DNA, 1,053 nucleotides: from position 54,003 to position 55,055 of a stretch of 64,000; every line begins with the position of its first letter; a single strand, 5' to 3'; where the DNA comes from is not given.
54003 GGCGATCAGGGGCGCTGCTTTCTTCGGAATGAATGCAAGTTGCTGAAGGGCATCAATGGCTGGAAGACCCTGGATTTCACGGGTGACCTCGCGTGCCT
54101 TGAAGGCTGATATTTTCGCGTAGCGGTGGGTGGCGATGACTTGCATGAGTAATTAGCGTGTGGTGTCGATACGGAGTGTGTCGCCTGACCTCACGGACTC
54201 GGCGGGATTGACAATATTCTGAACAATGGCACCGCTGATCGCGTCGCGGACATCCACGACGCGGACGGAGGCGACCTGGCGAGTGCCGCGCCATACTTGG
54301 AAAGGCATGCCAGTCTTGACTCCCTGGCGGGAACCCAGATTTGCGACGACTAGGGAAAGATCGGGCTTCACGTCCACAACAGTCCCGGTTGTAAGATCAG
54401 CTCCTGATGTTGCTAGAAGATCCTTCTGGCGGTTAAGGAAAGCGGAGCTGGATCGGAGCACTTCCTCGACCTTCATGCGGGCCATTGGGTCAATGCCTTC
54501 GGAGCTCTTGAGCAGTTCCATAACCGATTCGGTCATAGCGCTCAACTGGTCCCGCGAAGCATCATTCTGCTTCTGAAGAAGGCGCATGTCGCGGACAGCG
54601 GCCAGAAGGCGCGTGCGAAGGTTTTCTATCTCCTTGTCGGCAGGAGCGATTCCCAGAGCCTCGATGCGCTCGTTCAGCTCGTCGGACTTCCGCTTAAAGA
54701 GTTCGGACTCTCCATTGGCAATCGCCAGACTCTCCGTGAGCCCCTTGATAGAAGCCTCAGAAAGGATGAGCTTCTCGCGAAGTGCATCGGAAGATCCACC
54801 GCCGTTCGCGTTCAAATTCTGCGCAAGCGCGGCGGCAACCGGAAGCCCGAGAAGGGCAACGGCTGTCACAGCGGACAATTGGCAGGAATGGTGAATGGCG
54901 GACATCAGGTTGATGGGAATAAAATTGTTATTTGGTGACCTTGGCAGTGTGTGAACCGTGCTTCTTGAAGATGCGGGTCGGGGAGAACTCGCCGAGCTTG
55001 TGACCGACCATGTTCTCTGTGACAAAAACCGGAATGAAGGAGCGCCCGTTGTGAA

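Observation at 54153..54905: A secreted coiled-coil protein gene is inserted inside the S10 ribosomal operon between rpsS (S19) and rplV (L22)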

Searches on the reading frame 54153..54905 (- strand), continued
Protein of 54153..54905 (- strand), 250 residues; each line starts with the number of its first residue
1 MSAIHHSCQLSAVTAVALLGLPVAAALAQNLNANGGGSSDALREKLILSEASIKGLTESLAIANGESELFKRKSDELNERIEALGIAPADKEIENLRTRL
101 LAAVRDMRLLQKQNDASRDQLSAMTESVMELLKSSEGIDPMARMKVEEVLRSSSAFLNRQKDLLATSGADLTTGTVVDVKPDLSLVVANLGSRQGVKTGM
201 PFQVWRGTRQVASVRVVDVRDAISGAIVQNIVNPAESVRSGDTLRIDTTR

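Call 56: find_encoding_contigs(protein=P0185, flank=2500, max_places=1)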
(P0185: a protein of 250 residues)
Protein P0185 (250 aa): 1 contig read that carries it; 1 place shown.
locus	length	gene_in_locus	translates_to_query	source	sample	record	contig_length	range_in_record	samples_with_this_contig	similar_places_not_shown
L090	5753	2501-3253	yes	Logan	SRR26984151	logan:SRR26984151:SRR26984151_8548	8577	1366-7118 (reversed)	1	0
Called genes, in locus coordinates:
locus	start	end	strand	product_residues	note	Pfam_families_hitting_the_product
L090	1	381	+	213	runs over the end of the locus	PF00297:Ribosomal_L3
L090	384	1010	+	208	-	PF00573:Ribosomal_L4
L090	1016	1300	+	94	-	PF00276:Ribosomal_L23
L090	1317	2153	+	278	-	PF00181:Ribosomal_L2_N, PF03947:Ribosomal_L2_C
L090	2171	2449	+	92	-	PF00203:Ribosomal_S19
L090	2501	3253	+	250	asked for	-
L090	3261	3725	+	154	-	PF00237:Ribosomal_L22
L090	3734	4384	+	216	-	PF07650:KH_2, PF00189:Ribosomal_S3_C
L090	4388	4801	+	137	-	PF00252:Ribosomal_L16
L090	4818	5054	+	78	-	PF00831:Ribosomal_L29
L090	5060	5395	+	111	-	PF00366:Ribosomal_S17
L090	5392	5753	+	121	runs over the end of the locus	PF00238:Ribosomal_L14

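Call 65: list_cluster_members(proteins=[L086:1805-2644:+, L087:1764-2624:+, L088:1372-2208:+, L089:1316-2158:+, L090:1317-2153:+, L086:2690-2968:+, L087:2667-2918:+, L088:2208-2486:+, L089:2180-2461:+, L090:2171-2449:+])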
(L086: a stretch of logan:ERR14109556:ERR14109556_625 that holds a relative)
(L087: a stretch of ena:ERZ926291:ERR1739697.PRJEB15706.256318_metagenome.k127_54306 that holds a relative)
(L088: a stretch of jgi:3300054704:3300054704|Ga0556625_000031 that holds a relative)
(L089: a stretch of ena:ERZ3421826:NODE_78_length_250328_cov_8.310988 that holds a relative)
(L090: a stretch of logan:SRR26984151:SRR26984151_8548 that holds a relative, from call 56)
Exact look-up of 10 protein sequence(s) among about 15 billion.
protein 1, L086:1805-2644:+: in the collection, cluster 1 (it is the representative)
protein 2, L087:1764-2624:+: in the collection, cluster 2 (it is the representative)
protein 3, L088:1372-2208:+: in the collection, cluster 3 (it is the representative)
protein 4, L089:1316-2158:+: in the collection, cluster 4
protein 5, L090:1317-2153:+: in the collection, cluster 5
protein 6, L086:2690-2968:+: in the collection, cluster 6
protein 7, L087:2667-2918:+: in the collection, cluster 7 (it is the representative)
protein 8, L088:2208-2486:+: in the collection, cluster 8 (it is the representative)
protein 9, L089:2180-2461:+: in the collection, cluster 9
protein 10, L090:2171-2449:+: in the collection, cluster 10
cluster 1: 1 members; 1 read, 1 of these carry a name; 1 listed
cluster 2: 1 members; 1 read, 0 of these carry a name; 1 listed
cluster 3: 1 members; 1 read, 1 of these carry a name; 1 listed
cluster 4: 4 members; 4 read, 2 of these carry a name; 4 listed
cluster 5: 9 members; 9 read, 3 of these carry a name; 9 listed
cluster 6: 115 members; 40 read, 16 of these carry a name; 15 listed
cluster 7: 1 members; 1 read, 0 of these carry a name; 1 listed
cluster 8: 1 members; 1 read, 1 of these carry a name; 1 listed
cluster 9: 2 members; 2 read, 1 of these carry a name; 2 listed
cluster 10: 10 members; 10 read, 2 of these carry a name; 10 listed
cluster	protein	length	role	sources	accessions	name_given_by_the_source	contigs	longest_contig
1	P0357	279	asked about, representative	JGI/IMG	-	large subunit ribosomal protein L2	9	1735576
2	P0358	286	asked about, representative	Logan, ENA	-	-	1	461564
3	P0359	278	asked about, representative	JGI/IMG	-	large subunit ribosomal protein L2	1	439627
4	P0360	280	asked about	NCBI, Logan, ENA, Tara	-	strand:- start:20248 stop:21090 length:843 start_codon:yes stop_codon:yes ...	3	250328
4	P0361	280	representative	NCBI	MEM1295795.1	MAG: 50S ribosomal protein L2 [Verrucomicrobiota bacterium]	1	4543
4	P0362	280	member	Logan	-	-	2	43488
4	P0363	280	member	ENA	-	-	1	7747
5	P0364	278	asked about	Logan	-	-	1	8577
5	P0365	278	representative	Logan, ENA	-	-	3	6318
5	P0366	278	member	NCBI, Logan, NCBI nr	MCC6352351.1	MAG: 50S ribosomal protein L2 [Verrucomicrobiae bacterium] | 50S ribosomal protein L2 [Verrucomicrobiae bacterium]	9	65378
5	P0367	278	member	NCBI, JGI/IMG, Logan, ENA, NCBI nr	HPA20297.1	MAG TPA: 50S ribosomal protein L2 [Verrucomicrobiae bacterium] | 50S ribosomal protein L2 [Verrucomicrobiae bacterium]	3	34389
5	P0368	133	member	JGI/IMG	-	large subunit ribosomal protein L2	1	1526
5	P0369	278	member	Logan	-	-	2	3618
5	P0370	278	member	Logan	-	-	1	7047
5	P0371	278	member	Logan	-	-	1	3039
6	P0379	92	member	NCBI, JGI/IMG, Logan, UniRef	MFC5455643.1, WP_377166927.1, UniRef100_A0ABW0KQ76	30S ribosomal protein S19 [Prosthecobacter fluviatilis] | Small ribosomal subunit protein uS19 n=1 Tax=Prosthecobacter fluviatilis TaxID=445931 ...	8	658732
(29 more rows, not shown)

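Call 66: find_encoding_contigs(protein=P0379, flank=2500, max_places=3)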
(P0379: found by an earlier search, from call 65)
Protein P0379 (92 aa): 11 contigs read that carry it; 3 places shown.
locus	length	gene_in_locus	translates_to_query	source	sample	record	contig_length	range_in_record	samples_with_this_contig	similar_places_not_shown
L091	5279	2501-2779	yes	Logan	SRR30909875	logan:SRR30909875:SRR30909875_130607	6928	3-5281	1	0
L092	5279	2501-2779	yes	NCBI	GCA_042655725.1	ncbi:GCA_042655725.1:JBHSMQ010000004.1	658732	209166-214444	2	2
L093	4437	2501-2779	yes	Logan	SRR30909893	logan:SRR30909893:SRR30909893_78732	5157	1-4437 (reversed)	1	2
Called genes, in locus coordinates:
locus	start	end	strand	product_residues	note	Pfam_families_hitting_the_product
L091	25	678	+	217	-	PF00297:Ribosomal_L3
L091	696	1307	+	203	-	PF00573:Ribosomal_L4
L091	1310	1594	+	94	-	PF00276:Ribosomal_L23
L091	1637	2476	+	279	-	PF00181:Ribosomal_L2_N, PF03947:Ribosomal_L2_C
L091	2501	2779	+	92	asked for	PF00203:Ribosomal_S19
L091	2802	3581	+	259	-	-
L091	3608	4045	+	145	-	PF00237:Ribosomal_L22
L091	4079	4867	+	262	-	PF07650:KH_2, PF00189:Ribosomal_S3_C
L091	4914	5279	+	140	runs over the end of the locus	PF00252:Ribosomal_L16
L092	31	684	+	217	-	PF00297:Ribosomal_L3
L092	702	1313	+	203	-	PF00573:Ribosomal_L4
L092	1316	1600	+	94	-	PF00276:Ribosomal_L23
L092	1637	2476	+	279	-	PF00181:Ribosomal_L2_N, PF03947:Ribosomal_L2_C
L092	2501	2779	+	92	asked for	PF00203:Ribosomal_S19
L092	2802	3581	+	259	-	-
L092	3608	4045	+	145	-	PF00237:Ribosomal_L22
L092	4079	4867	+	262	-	PF07650:KH_2, PF00189:Ribosomal_S3_C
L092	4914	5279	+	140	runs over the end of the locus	PF00252:Ribosomal_L16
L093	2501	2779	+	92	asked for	PF00203:Ribosomal_S19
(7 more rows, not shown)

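Call 71: find_homologous_proteins(query=L092:2802-3581:+, max_evalue=0.001)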
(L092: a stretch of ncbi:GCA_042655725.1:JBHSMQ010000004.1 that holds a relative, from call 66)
Query L092:2802-3581:+ (259 aa): 278 proteins with E <= 0.001 among 8000 candidates; the best 120 are listed.
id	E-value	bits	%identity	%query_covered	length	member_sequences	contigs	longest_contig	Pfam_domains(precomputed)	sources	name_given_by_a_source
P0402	7.8e-142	489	93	100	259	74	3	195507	-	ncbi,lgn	-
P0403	3.9e-140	483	92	100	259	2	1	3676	-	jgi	-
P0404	6.4e-140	482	92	100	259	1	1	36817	-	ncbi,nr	ncbi:MAG: hypothetical protein B7Z37_21985 [Verrucomicrobia bacterium 12-59-8]|nr:MAG: hypothetical 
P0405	1.2e-139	481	93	100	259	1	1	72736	-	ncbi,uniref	ncbi:hypothetical protein [Prosthecobacter sp.]|uniref:hypothetical protein n=1 Tax=Prosthecobacter 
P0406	2.2e-139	481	92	100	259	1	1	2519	-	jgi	jgi:hypothetical protein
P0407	6.7e-139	479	91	100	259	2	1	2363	-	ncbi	-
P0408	2.1e-138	477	93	100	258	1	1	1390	-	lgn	-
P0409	4.2e-138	476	90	100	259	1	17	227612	-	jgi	jgi:hypothetical protein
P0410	5.1e-138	476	92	100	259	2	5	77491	-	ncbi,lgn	-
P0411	1.1e-137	475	90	100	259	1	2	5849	-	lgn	-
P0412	2.7e-137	474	90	100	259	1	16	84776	-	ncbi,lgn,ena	-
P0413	2.8e-137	474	91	100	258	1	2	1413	-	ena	-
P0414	7.8e-137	472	90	100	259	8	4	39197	-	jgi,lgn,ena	-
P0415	3.8e-136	470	89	100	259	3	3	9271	-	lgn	-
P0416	4.0e-136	470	91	100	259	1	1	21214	-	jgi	jgi:hypothetical protein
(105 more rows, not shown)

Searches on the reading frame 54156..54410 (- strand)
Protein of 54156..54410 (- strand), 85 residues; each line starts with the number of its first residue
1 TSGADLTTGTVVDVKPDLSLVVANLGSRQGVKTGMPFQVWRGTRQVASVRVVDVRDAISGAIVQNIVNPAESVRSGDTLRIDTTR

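Call 63: search_solved_structures(query=A4, max_evalue=10, show_alignments=4)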
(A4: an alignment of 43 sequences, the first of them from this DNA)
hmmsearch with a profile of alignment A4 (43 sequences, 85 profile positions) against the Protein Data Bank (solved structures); distinct sequences matched with E-value up to 10: 3.
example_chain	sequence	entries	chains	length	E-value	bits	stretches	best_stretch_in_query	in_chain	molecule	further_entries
9j3d_D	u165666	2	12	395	0.00044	23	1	45-79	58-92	RND efflux system, MexC-like protein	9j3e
3jc8_Ta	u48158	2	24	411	0.0046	19.8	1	17-56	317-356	LysM domain protein | TsaP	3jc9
6zu5_LOO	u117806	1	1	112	0.78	12.6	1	39-79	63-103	eL42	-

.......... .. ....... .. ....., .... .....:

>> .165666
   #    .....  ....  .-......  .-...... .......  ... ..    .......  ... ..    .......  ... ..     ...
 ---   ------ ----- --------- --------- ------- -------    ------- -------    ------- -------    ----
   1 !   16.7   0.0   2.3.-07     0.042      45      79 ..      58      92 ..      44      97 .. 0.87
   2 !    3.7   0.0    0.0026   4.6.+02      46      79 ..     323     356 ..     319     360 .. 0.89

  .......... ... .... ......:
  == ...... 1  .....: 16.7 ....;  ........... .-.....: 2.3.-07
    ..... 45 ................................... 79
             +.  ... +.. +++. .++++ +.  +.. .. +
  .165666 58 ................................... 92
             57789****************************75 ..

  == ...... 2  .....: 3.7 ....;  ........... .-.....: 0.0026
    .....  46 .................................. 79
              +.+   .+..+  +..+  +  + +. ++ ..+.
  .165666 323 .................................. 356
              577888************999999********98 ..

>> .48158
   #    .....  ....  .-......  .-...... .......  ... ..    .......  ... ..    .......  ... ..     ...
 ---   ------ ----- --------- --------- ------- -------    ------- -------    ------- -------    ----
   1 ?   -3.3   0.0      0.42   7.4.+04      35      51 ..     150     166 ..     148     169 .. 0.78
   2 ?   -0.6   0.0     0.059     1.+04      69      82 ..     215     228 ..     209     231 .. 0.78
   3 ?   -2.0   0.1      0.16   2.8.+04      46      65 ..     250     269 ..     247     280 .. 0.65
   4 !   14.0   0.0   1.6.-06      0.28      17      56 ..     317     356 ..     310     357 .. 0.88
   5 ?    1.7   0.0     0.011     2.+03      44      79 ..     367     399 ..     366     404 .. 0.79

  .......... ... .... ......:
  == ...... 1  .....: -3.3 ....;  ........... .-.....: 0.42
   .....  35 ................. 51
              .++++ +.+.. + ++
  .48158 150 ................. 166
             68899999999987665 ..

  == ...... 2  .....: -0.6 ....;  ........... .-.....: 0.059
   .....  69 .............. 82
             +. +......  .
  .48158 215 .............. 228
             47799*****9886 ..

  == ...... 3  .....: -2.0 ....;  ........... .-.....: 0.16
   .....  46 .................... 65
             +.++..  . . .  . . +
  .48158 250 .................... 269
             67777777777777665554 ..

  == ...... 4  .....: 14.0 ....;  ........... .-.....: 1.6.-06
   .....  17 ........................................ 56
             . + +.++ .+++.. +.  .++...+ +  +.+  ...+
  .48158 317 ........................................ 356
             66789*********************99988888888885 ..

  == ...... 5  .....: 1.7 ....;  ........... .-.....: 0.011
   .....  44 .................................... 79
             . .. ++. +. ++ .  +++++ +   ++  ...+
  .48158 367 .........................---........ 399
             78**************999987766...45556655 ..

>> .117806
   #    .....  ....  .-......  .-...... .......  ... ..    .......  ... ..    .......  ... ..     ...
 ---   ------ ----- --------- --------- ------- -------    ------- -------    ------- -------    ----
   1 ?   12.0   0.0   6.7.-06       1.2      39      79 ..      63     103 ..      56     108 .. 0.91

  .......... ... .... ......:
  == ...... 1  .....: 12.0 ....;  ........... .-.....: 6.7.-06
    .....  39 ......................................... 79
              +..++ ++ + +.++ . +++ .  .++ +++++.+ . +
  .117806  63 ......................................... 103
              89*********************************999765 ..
